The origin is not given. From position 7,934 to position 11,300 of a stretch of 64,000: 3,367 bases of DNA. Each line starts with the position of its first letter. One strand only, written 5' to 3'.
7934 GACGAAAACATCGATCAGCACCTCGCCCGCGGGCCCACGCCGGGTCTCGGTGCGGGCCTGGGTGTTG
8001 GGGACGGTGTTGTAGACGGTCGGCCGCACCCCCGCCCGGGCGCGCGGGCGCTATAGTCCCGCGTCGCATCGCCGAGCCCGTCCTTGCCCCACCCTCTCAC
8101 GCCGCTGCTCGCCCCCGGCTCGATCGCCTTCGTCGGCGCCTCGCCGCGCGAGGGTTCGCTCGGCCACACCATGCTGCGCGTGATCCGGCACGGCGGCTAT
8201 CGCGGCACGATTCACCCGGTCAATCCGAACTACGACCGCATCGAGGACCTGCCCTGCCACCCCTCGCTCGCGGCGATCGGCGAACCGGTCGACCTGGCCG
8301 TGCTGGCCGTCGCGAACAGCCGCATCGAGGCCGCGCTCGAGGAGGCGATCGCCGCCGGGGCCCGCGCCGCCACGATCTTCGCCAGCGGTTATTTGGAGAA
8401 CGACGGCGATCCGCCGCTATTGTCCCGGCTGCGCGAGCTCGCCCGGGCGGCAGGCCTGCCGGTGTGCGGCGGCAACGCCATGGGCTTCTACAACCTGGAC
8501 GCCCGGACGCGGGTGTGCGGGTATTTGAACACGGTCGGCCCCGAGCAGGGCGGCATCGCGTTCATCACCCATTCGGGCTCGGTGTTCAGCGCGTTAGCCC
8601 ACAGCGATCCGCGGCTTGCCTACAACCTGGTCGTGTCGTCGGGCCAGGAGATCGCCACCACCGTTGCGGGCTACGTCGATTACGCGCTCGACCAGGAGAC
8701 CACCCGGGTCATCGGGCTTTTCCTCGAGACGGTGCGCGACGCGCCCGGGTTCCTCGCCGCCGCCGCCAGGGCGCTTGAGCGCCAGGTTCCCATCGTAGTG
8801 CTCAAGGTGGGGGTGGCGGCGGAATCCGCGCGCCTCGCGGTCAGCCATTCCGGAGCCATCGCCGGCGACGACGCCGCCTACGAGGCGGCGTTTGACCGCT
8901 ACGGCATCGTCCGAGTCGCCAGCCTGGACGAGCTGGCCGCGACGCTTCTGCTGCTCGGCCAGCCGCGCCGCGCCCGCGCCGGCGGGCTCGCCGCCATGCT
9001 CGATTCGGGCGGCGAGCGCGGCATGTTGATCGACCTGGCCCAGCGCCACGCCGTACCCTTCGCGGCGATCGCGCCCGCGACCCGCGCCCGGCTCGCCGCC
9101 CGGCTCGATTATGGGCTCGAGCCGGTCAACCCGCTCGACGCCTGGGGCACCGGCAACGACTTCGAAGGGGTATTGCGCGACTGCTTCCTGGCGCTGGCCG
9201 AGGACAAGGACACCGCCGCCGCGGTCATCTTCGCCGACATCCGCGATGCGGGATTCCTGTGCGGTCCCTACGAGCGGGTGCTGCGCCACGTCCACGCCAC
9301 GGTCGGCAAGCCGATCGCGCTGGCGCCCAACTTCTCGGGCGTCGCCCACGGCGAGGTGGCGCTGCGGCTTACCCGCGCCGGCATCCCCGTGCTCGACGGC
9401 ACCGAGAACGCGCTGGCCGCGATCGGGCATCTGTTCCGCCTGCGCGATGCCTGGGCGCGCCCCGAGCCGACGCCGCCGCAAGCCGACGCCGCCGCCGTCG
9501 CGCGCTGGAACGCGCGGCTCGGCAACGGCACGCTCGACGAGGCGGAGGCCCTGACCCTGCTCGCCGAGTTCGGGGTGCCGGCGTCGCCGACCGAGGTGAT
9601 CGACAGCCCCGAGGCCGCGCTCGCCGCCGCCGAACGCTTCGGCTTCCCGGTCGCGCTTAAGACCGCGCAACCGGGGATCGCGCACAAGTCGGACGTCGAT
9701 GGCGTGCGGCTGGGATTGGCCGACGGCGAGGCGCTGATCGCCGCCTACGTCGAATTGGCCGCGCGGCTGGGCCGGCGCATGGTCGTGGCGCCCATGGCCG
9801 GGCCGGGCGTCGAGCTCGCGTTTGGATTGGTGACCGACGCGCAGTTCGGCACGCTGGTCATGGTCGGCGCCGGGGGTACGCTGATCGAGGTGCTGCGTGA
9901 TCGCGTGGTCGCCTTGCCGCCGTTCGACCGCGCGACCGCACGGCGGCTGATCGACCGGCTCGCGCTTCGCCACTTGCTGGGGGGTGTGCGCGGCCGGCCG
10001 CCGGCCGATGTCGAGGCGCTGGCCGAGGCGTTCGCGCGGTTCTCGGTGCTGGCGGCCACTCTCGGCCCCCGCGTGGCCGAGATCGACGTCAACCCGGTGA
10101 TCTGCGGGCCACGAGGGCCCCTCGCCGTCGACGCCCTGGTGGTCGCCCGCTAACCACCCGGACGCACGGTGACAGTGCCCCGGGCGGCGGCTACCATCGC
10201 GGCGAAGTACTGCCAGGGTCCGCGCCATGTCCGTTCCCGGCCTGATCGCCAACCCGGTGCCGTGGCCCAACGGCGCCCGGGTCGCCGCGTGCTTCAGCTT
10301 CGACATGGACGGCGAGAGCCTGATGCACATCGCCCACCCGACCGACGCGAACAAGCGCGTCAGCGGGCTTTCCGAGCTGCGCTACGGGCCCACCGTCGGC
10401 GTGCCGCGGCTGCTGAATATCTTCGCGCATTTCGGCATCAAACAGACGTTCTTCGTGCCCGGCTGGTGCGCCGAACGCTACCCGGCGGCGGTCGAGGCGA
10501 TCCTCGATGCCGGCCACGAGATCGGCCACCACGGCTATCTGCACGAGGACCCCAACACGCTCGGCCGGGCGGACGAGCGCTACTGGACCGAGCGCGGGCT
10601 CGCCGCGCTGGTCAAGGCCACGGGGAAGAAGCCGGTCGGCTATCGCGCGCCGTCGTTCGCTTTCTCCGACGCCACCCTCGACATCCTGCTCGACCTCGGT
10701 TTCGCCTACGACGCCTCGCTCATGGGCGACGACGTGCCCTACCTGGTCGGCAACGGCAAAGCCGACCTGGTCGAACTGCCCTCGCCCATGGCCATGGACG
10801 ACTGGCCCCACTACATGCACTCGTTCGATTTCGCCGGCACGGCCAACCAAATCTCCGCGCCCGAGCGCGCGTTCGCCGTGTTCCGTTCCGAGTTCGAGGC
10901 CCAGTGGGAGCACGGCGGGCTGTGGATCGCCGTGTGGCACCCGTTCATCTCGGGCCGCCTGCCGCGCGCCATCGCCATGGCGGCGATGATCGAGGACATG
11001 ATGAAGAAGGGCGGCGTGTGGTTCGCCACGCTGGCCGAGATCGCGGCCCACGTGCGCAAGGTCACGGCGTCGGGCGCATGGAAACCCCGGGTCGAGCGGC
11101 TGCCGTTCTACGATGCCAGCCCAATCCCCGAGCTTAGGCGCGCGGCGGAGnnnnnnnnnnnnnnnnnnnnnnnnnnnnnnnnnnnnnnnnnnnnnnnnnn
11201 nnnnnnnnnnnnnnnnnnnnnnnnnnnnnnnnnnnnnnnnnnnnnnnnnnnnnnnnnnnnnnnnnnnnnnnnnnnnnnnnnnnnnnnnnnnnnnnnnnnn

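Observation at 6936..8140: dinJ-yafQ toxin-antitoxin cassette flanked by about 110-bp imperfect direct repeats that duplicate the acyl-CoA-synthetase start region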

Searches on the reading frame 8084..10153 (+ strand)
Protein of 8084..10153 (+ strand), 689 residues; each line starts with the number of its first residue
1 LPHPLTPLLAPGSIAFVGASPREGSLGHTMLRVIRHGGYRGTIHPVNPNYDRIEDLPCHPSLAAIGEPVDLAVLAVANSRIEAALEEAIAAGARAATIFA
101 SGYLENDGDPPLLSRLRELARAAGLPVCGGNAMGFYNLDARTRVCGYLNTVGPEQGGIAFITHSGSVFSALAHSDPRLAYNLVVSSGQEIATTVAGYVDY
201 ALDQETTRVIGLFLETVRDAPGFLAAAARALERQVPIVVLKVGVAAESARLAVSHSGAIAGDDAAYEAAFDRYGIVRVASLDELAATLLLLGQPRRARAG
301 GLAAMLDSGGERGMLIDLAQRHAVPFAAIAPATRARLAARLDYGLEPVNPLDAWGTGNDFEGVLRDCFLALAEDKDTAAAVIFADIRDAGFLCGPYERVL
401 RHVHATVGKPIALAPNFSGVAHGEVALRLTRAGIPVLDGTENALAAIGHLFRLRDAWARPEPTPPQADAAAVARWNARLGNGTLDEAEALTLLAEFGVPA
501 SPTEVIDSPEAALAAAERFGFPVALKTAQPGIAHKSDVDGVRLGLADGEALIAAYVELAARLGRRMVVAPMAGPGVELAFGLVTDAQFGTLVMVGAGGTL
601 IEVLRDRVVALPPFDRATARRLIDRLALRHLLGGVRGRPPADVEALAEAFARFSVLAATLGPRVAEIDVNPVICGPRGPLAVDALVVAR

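Call 8: search_protein_families(library=pfam, proteins=[window:8084-10150:+], max_evalue=0.01)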
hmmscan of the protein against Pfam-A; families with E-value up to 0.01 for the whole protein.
window:8084-10150:+ (689 aa): 4 families
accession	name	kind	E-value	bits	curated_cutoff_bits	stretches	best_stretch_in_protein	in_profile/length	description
PF13549.11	ATP-grasp_5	-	5.1e-59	199.7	27.6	1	480-686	6-219/221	ATP-grasp domain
PF13607.11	Succ_CoA_lig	-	2.4e-34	118.5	27.4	1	155-288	1-135/138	Succinyl-CoA ligase like flavodoxin domain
PF13380.12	CoA_binding_2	-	2.9e-20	73.3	22.8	1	13-135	2-113/116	CoA binding domain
PF02629.25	CoA_binding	-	1.7e-07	32.4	22.3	1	12-102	4-97/97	CoA binding domain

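Call 12: find_related_loci(query=window:8084-10150:+, collection=genome_contigs, flank=6000)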
Query window:8084-10150:+ (689 aa) in genome_contigs; peptide patterns used: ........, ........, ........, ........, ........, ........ (x = any residue, [..] = any of these).
406 stretches matched a pattern; 334 encode a relative of the query (tblastn E <= 1e-3); the best 80 are kept; 80 distinct loci.
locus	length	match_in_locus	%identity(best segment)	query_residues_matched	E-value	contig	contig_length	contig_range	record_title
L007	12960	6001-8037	78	2-678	0e+0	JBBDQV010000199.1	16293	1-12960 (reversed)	MAG: Alphaproteobacteria bacterium isolate LejiaC_69_14 Lejia_C_8285_length_16293_cov_8, whole genome shotgun sequence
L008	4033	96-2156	53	5-689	0e+0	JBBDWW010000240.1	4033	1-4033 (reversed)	MAG: Dongiaceae bacterium isolate LejiaD_64_10 Lejia_D_28779_length_4033_cov_5, whole genome shotgun sequence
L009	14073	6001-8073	56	1-689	0e+0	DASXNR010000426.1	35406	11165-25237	MAG TPA_asm: Acetobacteraceae bacterium isolate SMAG_U5359 k141_5519101, whole genome shotgun sequence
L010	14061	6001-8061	55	3-689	0e+0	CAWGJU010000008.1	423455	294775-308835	MAG: uncultured Alphaproteobacteria bacterium isolate MFD05684.bin.2.217 genome assembly, contig: contig_20406, whole ge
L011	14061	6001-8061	52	5-689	0e+0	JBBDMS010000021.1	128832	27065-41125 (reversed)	MAG: Dongiaceae bacterium isolate LejiaB_64_15 Lejia_B_175_length_128832_cov_9, whole genome shotgun sequence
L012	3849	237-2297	52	3-687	0e+0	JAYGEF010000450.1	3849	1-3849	MAG: Alphaproteobacteria bacterium isolate OC6_3000m_MAG_168 OC6_3000m_contig_4267633, whole genome shotgun sequence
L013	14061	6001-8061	51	5-689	0e+0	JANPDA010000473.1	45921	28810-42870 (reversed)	MAG: Hyphomicrobiaceae bacterium isolate VAR_78_metabat_429 VAR_78_k141_478444, whole genome shotgun sequence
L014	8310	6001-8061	50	5-689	0e+0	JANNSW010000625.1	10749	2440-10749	MAG: Hyphomicrobiaceae bacterium isolate SOY_31_metabat_124 SOY_31_k141_2429400, whole genome shotgun sequence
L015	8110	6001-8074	54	1-689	0e+0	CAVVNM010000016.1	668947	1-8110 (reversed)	MAG: uncultured Alphaproteobacteria bacterium isolate MFD05521.bin.1.193 genome assembly, contig: contig_5329, whole gen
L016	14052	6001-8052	50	3-687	0e+0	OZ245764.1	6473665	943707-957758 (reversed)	MAG: Rhodospirillales bacterium isolate 6966ac55-dabb-4425-b8ec-bbaea3ff1f79 genome assembly, chromosome: 1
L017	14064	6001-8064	52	5-689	0e+0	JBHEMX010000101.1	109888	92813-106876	MAG: Actinomycetota bacterium isolate S4_bin.16.orig S4_k141_1298895, whole genome shotgun sequence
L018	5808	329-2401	48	3-689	0e+0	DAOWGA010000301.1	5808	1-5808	MAG TPA_asm: Lysobacterales bacterium isolate CSMAG_1979 CSMAG_1979_k141_5560687_length_5808_cov_11.0000, whole genome s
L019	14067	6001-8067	49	1-689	0e+0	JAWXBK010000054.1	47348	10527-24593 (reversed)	MAG: Rhodospirillaceae bacterium isolate MP6IB1.145 k99_533283, whole genome shotgun sequence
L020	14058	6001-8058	50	3-689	0e+0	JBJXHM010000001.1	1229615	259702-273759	Rhodospirillaceae bacterium N.6G NODE_1_length_1229615_cov_30.6587, whole genome shotgun sequence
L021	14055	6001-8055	53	1-687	0e+0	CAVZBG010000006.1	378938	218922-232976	MAG: uncultured Alphaproteobacteria bacterium isolate MFD02248.bin.2.128 genome assembly, contig: contig_35175, whole ge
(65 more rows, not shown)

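Call 15: find_encoding_contigs(protein=window:8084-10153:+, flank=8000, max_places=10)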
Protein window:8084-10153:+ (689 aa): no gene with exactly this product is on record in the collection.

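Call 25: find_related_loci(query=window:8084-10150:+, collection=metagenome_contigs, flank=5000)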
Query window:8084-10150:+ (689 aa) in metagenome_contigs; peptide patterns used: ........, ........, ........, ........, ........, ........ (x = any residue, [..] = any of these).
501 stretches matched a pattern; 357 encode a relative of the query (tblastn E <= 1e-3); the best 80 are kept; 80 distinct loci.
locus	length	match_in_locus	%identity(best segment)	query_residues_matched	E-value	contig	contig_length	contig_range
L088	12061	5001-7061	53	5-689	0e+0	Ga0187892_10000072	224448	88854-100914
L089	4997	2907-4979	55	1-687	0e+0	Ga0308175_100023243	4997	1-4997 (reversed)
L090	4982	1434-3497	51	3-689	0e+0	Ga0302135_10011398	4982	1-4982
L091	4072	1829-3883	51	5-689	0e+0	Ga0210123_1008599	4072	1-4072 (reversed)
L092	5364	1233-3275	50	8-687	0e+0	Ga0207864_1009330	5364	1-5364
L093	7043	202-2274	48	3-689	0e+0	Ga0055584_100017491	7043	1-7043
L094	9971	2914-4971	55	5-689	0e+0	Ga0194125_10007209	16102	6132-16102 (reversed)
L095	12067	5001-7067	49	1-689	0e+0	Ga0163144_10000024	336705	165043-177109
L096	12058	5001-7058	55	5-689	0e+0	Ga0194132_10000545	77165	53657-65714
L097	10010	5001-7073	46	3-689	0e+0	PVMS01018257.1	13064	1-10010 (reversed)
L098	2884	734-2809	52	3-688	0e+0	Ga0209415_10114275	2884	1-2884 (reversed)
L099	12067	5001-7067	46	3-687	0e+0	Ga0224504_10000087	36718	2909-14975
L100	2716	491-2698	51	5-689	0e+0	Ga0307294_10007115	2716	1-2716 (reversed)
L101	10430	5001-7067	47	3-687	0e+0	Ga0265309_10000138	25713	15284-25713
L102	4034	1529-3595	47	3-687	0e+0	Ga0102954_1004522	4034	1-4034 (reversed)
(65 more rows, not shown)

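Call 28: find_encoding_contigs(protein=window:8171-10153:+, flank=8000, max_places=10)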
Protein window:8171-10153:+ (660 aa): no gene with exactly this product is on record in the collection.

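Call 45: search_protein_families(library=pfam, proteins=[L007:3718-3975:-], max_evalue=0.01)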
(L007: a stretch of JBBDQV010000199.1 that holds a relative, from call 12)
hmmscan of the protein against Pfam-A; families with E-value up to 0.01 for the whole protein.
L007:3718-3975:- (85 aa): 2 families
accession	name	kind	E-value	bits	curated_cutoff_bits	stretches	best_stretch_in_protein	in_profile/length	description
PF02369.22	Big_1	-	0.0027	18.2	34.9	1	4-67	19-82/93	Bacterial Ig-like domain (group 1)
PF24107.1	DUF7382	-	0.005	17.1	27.4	1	4-48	20-63/65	Domain of unknown function (DUF7382)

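Call 53: find_homologous_proteins(query=window:8084-10150:+, max_evalue=1e-150)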
Query window:8084-10150:+ (689 aa): 1379 proteins with E <= 1e-150 among 8000 candidates; the best 120 are listed.
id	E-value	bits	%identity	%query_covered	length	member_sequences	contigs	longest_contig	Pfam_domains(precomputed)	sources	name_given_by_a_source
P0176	0.0e+0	1488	100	100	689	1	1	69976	PF02629.26,PF13607.12,PF13549.12,PF13380.13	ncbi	-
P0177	0.0e+0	1139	78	98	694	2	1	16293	PF02629.26,PF13607.12,PF13549.12,PF13380.13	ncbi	ncbi:MAG: acetate--CoA ligase family protein [Alphaproteobacteria bacterium]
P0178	0.0e+0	1076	72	100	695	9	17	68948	PF02629.26,PF13607.12,PF13549.12,PF13380.13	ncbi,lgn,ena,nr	ncbi:MAG: acetate--CoA ligase family protein [Alphaproteobacteria bacterium]|nr:acetate--CoA ligase 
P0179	0.0e+0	1056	71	100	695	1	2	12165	PF02629.26,PF13607.12,PF13549.12,PF13380.13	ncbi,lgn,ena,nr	ncbi:MAG: CoA-binding protein [Alphaproteobacteria bacterium]|nr:CoA-binding protein [Alphaproteobac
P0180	3.0e-298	1009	69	100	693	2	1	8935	PF02629.26,PF13607.12,PF13549.12,PF13380.13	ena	-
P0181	3.7e-276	936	85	73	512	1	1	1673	PF02629.26,PF13607.12,PF13380.13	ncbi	ncbi:MAG: CoA-binding protein, partial [Alphaproteobacteria bacterium]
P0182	1.5e-247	842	59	100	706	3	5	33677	PF02629.26,PF13607.12,PF13549.12,PF13380.13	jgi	-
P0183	4.0e-245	834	59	100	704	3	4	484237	PF02629.26,PF13607.12,PF13549.12,PF13380.13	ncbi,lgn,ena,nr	ncbi:MAG TPA: acetate--CoA ligase family protein [Alphaproteobacteria bacterium]|nr:acetate--CoA lig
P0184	1.4e-242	825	58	100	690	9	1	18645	PF02629.26,PF13607.12,PF13549.12,PF13380.13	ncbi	-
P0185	1.7e-242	825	58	100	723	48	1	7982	PF02629.26,PF13607.12,PF13549.12,PF13380.13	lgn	-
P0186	1.4e-240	819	59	100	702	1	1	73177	PF02629.26,PF13607.12,PF13549.12,PF13380.13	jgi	jgi:acyl-CoA synthetase (NDP forming)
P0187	3.8e-240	817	59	100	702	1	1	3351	PF02629.26,PF13607.12,PF13549.12,PF13380.13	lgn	-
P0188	4.3e-240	817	59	99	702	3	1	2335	PF02629.26,PF13607.12,PF13549.12,PF13380.13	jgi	-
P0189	1.1e-239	816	58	100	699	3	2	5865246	PF02629.26,PF13607.12,PF13549.12,PF13380.13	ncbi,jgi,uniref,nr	ncbi:MAG TPA: acetate--CoA ligase family protein [Hypericibacter adhaerens]|jgi:acyl-CoA synthetase 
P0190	3.3e-239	814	59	100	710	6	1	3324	PF02629.26,PF13607.12,PF13549.12,PF13380.13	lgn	-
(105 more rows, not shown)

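Call 54: find_encoding_contigs(protein=P0181, flank=3000, max_places=3)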
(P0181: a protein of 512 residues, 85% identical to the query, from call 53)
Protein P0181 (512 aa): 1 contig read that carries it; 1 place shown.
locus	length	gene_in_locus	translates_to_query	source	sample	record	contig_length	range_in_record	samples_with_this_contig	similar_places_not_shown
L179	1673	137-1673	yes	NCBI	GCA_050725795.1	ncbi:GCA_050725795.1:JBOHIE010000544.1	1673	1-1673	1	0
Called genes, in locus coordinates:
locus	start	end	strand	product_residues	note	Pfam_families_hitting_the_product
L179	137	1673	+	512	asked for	PF02629:CoA_binding, PF13380:CoA_binding_2, PF13607:Succ_CoA_lig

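Call 55: find_encoding_contigs(protein=P0178, flank=3500, max_places=8)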
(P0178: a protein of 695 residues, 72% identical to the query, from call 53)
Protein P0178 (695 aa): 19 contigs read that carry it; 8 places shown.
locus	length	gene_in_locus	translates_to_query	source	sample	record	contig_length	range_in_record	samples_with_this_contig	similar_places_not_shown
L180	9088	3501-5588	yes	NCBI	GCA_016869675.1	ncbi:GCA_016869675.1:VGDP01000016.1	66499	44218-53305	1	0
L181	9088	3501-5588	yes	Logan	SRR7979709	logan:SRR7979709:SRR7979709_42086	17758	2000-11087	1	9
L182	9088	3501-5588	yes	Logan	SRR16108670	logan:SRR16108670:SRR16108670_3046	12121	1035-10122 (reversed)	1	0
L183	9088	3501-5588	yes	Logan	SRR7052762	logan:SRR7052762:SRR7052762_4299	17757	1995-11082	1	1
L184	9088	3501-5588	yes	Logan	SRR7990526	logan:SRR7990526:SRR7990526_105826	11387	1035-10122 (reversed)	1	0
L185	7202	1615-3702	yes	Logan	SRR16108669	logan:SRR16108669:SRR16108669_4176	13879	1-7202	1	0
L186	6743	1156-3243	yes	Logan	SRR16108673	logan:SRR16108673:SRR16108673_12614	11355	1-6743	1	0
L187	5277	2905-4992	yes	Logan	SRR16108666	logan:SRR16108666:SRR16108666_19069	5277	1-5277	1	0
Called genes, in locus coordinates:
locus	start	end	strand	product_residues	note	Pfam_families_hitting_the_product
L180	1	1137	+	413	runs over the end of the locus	-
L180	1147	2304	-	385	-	PF02350:Epimerase_2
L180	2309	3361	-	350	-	PF03102:NeuB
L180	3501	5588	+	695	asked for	PF02629:CoA_binding (weak), PF13380:CoA_binding_2, PF13607:Succ_CoA_lig, PF13549:ATP-grasp_5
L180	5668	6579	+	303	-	PF01522:Polysacc_deac_1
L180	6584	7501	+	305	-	PF01522:Polysacc_deac_1, PF10096:DUF2334 (weak)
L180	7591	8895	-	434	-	PF00892:EamA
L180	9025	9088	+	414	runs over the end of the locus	PF04389:Peptidase_M28 (weak), PF01546:Peptidase_M20, PF07687:M20_dimer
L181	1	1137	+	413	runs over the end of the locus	-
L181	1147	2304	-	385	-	PF02350:Epimerase_2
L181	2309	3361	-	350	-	PF03102:NeuB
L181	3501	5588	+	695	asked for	PF02629:CoA_binding (weak), PF13380:CoA_binding_2, PF13607:Succ_CoA_lig, PF13549:ATP-grasp_5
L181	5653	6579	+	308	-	PF01522:Polysacc_deac_1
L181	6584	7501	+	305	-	PF01522:Polysacc_deac_1, PF10096:DUF2334 (weak)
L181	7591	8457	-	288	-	PF00892:EamA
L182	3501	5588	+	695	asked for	PF02629:CoA_binding (weak), PF13380:CoA_binding_2, PF13607:Succ_CoA_lig, PF13549:ATP-grasp_5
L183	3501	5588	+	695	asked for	PF02629:CoA_binding (weak), PF13380:CoA_binding_2, PF13607:Succ_CoA_lig, PF13549:ATP-grasp_5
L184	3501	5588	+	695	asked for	PF02629:CoA_binding (weak), PF13380:CoA_binding_2, PF13607:Succ_CoA_lig, PF13549:ATP-grasp_5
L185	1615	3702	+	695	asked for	PF02629:CoA_binding (weak), PF13380:CoA_binding_2, PF13607:Succ_CoA_lig, PF13549:ATP-grasp_5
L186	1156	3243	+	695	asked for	PF02629:CoA_binding (weak), PF13380:CoA_binding_2, PF13607:Succ_CoA_lig, PF13549:ATP-grasp_5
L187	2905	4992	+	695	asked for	PF02629:CoA_binding (weak), PF13380:CoA_binding_2, PF13607:Succ_CoA_lig, PF13549:ATP-grasp_5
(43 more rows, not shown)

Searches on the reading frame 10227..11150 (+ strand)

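Call 8: search_protein_families(library=pfam, proteins=[window:10227-11150:+], max_evalue=0.01)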
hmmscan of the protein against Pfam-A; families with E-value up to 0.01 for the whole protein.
window:10227-11150:+ (308 aa): 2 families
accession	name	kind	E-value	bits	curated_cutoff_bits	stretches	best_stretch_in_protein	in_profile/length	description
PF01522.26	Polysacc_deac_1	-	6.9e-19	68.5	23.1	1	54-160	16-122/124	Polysaccharide deacetylase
PF10096.14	DUF2334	-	0.0012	18.9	26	1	89-197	59-154/203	Uncharacterized protein conserved in bacteria (DUF2334)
